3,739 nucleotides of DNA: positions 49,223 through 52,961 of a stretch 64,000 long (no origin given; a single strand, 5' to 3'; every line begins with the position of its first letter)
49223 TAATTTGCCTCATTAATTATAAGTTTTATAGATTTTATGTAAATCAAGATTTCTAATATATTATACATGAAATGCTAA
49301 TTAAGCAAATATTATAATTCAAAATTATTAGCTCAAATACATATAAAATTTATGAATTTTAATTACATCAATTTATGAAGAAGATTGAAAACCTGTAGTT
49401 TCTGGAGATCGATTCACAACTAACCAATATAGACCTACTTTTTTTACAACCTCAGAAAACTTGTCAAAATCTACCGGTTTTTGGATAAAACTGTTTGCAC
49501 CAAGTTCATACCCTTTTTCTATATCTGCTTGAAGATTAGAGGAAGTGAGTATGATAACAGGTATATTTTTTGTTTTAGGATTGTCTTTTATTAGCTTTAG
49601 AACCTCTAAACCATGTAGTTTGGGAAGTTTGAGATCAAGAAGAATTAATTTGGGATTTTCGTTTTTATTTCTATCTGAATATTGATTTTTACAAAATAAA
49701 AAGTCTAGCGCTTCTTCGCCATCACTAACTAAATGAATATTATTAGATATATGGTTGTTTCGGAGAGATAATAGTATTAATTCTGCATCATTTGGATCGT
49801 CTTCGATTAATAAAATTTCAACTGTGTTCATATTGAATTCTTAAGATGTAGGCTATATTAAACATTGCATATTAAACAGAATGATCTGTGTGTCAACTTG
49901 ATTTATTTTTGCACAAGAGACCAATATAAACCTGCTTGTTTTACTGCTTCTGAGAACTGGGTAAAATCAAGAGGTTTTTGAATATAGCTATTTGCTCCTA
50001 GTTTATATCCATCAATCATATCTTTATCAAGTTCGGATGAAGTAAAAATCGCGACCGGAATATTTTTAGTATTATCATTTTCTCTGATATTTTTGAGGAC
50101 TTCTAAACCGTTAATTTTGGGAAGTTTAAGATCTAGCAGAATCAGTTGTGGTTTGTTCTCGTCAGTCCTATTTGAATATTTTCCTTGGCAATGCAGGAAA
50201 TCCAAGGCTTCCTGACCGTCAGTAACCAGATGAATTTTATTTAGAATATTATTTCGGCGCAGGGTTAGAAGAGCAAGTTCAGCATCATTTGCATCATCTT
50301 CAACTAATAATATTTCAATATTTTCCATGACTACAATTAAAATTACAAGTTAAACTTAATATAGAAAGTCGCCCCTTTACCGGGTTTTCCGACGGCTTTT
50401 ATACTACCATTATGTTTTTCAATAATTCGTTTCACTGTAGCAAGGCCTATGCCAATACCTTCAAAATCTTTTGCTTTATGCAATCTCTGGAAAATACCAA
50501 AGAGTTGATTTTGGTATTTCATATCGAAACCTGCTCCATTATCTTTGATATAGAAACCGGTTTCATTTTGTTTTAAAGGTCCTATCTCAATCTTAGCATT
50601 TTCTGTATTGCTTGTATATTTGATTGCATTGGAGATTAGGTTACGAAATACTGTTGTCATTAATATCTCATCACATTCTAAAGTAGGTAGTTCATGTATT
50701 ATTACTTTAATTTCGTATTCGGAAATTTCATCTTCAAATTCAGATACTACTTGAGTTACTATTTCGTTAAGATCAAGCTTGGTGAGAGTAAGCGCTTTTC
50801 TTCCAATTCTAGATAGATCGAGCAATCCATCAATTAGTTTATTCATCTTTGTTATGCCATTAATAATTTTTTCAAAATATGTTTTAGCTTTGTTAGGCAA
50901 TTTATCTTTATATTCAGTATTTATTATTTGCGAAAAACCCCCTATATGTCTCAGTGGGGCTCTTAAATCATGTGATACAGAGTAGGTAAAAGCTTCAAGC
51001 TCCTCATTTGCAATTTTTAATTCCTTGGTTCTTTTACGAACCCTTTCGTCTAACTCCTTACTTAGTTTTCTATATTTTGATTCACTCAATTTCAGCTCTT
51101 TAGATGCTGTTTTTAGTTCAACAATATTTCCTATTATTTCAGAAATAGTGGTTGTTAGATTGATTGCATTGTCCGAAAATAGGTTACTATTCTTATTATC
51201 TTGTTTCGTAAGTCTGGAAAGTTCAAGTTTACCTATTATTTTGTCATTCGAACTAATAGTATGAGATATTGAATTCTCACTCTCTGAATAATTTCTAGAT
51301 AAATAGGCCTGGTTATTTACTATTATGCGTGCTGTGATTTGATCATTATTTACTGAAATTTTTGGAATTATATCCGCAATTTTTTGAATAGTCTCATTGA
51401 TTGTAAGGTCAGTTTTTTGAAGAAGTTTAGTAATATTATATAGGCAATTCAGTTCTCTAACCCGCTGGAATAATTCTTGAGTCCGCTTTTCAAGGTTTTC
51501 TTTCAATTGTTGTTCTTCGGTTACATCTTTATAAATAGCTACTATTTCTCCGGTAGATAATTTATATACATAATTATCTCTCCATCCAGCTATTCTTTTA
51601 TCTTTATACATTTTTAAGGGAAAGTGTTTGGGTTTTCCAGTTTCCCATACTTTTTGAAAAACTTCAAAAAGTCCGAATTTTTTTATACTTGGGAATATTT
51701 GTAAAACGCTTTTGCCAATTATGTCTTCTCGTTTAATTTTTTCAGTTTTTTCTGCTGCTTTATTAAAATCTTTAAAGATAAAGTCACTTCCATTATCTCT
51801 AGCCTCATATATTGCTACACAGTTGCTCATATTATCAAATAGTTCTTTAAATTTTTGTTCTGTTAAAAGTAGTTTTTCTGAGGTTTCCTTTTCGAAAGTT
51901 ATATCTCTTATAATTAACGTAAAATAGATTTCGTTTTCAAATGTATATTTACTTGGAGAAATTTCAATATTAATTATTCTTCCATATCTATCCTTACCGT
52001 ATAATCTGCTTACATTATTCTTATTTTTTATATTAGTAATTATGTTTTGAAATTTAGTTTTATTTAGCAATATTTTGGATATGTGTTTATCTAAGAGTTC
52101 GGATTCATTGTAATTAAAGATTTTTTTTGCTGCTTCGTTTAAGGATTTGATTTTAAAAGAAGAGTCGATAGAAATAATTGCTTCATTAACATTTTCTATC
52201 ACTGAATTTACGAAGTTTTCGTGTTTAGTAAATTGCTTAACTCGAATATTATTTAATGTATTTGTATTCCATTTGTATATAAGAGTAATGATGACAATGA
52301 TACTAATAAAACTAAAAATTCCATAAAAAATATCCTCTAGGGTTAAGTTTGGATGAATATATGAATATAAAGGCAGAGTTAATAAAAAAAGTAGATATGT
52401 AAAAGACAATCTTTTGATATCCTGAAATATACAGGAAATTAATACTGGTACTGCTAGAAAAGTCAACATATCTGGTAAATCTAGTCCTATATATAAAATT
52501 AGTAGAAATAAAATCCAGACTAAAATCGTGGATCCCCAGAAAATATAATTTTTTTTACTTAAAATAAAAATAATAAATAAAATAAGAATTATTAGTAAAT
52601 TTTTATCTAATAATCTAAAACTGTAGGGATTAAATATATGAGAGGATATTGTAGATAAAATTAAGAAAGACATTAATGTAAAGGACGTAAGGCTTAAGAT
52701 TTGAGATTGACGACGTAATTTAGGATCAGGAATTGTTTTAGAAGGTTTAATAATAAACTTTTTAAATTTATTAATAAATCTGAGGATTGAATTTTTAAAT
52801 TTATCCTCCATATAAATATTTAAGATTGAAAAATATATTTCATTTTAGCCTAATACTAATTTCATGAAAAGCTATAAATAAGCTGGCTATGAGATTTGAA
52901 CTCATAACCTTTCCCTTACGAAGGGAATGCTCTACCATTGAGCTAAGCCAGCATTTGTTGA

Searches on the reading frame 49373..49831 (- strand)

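Call 35: search_protein_families(library=pfam, proteins=[window:49373-49831:-], max_evalue=0.001)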
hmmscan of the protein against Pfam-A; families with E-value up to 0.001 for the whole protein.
window:49373-49831:- (152 aa): 1 family
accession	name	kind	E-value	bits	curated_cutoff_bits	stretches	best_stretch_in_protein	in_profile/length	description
PF00072.30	Response_reg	-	2.3e-20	73.3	30.2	1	6-129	1-110/111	Response regulator receiver domain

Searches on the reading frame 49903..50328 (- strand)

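Call 35: search_protein_families(library=pfam, proteins=[window:49903-50328:-], max_evalue=0.001)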
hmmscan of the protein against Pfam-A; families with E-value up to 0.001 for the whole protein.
window:49903-50328:- (141 aa): 1 family
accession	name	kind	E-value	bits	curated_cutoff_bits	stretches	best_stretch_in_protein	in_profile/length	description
PF00072.30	Response_reg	-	2.5e-20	73.2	30.2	1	6-129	1-110/111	Response regulator receiver domain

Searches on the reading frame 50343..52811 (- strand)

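Call 35: search_protein_families(library=pfam, proteins=[window:50343-52811:-], max_evalue=0.001)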
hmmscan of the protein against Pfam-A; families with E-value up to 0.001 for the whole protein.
window:50343-52811:- (822 aa): 6 families
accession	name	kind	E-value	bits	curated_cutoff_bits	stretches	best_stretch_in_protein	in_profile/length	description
PF02518.31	HATPase_c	-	5.5e-21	75.5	26.4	1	714-821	2-108/111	Histidine kinase-, DNA gyrase B-, and HSP90-like ATPase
PF13426.13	PAS_9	-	2.1e-13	50.9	27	1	210-305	2-102/103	PAS domain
PF00512.31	HisKA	-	5.6e-12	46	26.9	1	606-670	3-64/66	His Kinase A (phospho-acceptor) domain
PF00989.32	PAS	-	5.5e-10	39.7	22.6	1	201-304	3-113/113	PAS fold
PF08448.16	PAS_4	-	4.1e-06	27.4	23.1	0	341-434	12-109/110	PAS fold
PF13188.13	PAS_8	-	9.1e-06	25.8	21.8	0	201-240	3-39/65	PAS domain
